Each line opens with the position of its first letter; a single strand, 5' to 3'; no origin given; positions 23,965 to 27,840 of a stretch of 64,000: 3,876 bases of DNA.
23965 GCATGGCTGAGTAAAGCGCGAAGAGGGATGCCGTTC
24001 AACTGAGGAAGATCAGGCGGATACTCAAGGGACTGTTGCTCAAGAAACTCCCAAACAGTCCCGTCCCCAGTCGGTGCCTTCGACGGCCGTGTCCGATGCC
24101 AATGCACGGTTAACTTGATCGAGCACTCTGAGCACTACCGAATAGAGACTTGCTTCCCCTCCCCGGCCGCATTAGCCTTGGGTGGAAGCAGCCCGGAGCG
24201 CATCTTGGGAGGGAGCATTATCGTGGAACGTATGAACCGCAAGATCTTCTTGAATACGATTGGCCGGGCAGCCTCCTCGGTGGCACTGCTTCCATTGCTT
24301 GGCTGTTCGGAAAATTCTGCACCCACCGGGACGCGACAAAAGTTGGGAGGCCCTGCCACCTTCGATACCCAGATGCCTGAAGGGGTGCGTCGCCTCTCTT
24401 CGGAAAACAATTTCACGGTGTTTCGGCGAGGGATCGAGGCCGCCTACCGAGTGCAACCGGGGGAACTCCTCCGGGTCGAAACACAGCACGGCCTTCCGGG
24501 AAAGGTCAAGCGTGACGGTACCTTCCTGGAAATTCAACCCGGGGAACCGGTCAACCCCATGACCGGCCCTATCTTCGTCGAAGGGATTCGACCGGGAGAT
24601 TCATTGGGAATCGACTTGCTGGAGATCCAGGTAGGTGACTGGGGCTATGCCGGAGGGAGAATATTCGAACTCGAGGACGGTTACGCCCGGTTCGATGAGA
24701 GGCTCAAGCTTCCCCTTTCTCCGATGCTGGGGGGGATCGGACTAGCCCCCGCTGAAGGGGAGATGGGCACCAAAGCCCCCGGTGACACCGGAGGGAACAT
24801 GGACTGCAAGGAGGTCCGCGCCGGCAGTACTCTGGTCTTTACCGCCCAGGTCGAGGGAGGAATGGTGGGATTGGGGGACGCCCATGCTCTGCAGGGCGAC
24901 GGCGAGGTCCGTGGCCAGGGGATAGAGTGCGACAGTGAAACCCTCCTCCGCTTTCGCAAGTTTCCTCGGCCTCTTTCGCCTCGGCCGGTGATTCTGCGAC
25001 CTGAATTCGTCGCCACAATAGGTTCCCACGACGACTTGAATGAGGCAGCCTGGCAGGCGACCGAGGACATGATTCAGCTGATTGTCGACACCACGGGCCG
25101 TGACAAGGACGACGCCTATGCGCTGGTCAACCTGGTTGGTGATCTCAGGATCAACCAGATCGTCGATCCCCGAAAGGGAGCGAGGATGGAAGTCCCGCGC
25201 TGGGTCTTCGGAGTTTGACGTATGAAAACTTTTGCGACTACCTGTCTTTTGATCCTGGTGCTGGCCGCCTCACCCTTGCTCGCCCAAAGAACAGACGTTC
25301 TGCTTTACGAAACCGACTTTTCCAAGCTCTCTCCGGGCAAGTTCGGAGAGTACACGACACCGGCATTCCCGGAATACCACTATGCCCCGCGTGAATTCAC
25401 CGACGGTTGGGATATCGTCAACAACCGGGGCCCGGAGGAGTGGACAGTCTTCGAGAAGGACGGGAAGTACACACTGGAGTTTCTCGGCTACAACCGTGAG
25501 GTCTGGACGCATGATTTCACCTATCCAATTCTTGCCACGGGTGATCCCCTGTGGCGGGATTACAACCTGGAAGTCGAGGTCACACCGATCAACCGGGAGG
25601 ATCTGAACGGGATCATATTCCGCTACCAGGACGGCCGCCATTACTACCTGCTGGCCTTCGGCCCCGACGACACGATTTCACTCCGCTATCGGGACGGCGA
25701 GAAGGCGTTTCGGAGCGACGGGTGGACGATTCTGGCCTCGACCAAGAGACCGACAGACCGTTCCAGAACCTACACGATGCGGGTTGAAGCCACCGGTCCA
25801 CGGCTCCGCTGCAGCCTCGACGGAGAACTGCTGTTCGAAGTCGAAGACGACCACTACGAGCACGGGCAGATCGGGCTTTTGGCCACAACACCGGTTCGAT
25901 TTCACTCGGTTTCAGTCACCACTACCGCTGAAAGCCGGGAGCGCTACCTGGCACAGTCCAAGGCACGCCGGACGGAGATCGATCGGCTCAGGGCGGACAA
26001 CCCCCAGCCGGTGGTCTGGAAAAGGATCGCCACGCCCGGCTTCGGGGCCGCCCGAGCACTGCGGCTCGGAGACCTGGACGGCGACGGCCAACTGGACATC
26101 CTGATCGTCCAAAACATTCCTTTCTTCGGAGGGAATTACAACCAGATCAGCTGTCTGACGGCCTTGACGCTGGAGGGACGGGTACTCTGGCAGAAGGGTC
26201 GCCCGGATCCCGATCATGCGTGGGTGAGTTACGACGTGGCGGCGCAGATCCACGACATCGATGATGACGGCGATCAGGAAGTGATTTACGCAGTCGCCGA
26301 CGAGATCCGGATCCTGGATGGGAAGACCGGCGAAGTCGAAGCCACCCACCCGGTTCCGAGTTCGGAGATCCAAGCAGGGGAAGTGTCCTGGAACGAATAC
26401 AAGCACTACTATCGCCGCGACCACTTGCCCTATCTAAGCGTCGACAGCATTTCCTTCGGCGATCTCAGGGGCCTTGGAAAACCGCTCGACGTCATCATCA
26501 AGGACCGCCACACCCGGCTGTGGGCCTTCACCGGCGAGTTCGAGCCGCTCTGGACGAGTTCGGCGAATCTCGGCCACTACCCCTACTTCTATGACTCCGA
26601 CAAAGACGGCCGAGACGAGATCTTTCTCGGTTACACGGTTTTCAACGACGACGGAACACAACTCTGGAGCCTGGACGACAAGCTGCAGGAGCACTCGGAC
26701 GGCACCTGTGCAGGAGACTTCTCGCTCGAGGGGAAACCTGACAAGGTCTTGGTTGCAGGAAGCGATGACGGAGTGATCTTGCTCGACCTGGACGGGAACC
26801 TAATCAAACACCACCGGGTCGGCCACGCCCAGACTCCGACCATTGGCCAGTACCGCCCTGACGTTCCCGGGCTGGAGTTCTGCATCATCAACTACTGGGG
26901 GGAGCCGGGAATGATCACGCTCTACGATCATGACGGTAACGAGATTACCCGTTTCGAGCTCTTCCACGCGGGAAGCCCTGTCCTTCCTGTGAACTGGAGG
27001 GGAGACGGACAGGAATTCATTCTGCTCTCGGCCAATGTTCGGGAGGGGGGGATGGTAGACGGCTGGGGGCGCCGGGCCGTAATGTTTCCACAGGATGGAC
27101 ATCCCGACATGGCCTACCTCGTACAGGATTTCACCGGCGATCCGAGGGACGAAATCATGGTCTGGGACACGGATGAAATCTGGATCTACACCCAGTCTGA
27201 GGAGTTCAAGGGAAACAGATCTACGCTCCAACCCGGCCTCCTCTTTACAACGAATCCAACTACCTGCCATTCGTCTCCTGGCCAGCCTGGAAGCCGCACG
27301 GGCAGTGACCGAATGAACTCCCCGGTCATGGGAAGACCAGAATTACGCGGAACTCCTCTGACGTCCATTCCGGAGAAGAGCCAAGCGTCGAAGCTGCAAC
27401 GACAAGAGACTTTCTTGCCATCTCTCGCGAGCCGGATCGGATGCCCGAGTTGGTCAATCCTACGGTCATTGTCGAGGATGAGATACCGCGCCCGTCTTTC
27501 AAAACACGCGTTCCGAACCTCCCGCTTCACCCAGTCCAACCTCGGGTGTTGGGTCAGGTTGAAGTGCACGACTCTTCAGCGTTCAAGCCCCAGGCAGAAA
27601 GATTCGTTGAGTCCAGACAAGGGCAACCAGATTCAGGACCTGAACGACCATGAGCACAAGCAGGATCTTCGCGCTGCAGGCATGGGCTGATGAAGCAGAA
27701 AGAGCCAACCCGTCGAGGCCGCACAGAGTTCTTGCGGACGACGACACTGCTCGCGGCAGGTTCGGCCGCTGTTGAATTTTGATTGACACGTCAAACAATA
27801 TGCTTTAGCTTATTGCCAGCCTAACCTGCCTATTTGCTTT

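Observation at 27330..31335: Three-gene cassette of unknown function beside an integrase remnant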

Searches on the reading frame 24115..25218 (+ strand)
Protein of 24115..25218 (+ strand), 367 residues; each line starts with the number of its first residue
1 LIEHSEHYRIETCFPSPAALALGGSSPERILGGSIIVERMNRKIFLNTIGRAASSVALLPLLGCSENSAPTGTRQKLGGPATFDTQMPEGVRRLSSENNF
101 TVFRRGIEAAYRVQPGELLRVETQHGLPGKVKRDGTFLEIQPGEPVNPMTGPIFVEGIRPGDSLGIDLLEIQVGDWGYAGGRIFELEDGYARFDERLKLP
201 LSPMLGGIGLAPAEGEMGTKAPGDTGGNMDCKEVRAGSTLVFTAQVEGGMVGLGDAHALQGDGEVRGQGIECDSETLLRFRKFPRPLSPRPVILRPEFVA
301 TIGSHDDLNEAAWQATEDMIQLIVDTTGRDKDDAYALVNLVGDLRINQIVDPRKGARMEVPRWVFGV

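Call 46: search_protein_families(library=pfam, proteins=[window:24115-25218:+], max_evalue=1)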
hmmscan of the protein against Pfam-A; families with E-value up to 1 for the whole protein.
window:24115-25218:+ (367 aa): 1 family
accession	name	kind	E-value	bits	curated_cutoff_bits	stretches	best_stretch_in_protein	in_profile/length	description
PF03069.20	FmdA_AmdA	-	1.6e-25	90.3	27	2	219-365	203-371/373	Acetamidase/Formamidase family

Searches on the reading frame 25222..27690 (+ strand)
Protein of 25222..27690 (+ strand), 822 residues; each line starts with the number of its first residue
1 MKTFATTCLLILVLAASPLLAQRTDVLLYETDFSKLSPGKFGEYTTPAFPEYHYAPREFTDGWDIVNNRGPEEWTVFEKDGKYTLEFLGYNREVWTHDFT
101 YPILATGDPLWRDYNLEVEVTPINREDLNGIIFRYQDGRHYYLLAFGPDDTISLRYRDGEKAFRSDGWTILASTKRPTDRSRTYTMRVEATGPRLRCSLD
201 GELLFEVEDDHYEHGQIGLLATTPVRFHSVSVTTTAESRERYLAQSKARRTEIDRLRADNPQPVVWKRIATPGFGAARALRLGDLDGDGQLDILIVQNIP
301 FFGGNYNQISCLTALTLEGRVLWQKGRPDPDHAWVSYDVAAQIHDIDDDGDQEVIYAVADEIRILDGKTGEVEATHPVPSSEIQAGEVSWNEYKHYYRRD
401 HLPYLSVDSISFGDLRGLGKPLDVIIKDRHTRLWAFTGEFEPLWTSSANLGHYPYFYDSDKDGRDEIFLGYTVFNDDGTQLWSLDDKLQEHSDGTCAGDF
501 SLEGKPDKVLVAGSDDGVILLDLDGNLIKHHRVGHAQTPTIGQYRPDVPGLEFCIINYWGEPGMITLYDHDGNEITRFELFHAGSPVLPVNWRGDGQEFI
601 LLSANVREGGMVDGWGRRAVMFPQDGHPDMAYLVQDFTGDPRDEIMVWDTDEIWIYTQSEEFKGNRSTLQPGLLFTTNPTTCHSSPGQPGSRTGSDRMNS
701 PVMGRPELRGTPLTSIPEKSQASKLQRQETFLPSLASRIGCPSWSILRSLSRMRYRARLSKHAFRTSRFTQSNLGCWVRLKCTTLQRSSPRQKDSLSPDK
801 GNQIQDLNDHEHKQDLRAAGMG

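Call 46: search_protein_families(library=pfam, proteins=[window:25222-27690:+], max_evalue=1)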
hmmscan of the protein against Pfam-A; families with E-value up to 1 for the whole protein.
window:25222-27690:+ (822 aa): 5 families
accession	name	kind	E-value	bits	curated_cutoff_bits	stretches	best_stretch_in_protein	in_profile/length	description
PF13517.12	FG-GAP_3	-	8.8e-10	39.5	26.9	1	269-295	35-61/61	FG-GAP-like repeat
PF21348.3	RGL11_C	-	2.4e-08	33.7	27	2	430-660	214-444/490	Rhamnogalacturonan lyase family 11, C-terminal domain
PF06439.18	3keto-disac_hyd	-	4.2e-05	24.1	26.8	1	61-232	12-186/187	3-keto-disaccharide hydrolase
PF01839.29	FG-GAP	-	0.045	14.1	22.1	1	278-295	3-20/37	FG-GAP repeat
PF23844.1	NCTSP_N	-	0.072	12.7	27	1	91-150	5-63/191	Non-contractile tail sheath N-terminal domain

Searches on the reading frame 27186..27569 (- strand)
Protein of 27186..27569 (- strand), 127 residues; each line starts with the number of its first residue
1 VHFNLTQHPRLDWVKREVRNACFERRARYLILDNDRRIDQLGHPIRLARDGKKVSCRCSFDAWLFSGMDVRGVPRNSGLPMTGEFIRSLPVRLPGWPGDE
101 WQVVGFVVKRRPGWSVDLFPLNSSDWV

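Call 46: search_protein_families(library=pfam, proteins=[window:27186-27569:-], max_evalue=1)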
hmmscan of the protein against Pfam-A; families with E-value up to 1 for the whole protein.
window:27186-27569:- (127 aa): 0 families

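Call 66: search_dna_similar(query=window:27186-27569:-, collection=plasmids, mode=protein, max_evalue=1, max_rows=10)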
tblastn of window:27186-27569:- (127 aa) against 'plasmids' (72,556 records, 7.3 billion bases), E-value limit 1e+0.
No match.

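Call 67: search_protein_families(library=phrogs, proteins=[window:27186-27569:-], max_evalue=1)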
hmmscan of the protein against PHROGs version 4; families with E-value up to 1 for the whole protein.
window:27186-27569:- (127 aa): 0 families
